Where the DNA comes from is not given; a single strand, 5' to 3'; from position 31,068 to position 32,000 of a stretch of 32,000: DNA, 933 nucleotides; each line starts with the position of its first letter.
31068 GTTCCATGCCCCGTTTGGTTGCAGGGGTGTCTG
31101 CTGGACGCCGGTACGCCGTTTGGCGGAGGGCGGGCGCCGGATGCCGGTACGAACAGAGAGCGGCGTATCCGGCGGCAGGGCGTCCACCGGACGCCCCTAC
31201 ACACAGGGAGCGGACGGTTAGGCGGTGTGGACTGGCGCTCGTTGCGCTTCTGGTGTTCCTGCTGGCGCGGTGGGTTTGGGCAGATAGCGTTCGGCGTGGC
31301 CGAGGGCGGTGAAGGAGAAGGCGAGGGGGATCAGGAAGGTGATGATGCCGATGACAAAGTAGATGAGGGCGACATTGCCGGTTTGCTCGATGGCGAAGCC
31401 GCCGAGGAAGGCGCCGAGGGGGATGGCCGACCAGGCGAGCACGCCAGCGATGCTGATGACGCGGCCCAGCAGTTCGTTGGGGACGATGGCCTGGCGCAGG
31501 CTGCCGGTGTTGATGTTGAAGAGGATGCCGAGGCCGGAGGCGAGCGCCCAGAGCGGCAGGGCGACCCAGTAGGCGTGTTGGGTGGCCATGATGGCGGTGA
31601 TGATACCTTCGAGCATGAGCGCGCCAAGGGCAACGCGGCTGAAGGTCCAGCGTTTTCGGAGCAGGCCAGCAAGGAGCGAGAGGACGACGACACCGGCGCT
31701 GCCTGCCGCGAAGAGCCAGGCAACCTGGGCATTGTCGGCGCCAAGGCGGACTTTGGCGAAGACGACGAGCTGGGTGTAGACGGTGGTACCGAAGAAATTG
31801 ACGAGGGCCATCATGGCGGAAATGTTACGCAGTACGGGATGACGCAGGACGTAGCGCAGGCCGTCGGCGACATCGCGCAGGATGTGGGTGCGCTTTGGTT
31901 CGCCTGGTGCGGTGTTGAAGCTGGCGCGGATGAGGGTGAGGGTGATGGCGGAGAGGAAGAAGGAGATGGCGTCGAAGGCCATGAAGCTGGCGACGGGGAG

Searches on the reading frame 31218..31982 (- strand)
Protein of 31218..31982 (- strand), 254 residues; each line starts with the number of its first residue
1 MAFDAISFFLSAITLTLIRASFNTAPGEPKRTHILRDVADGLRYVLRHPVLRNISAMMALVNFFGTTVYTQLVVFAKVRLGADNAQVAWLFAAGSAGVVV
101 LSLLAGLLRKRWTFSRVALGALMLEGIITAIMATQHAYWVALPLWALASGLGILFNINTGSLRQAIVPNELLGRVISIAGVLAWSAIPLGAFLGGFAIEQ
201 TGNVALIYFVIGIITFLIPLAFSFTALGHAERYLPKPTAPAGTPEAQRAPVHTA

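Call 69: search_protein_families(library=pfam, proteins=[window:31218-31982:-], max_evalue=0.001)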
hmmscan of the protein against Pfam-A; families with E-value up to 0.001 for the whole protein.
window:31218-31982:- (254 aa): 2 families
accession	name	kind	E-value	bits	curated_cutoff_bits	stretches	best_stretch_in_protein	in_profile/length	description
PF07690.21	MFS_1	-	3.2e-10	39.9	33.4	1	57-237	3-184/347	Major Facilitator Superfamily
PF05977.19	MFS_3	-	1.3e-09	37.5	27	1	2-212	173-382/524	Transmembrane secretion effector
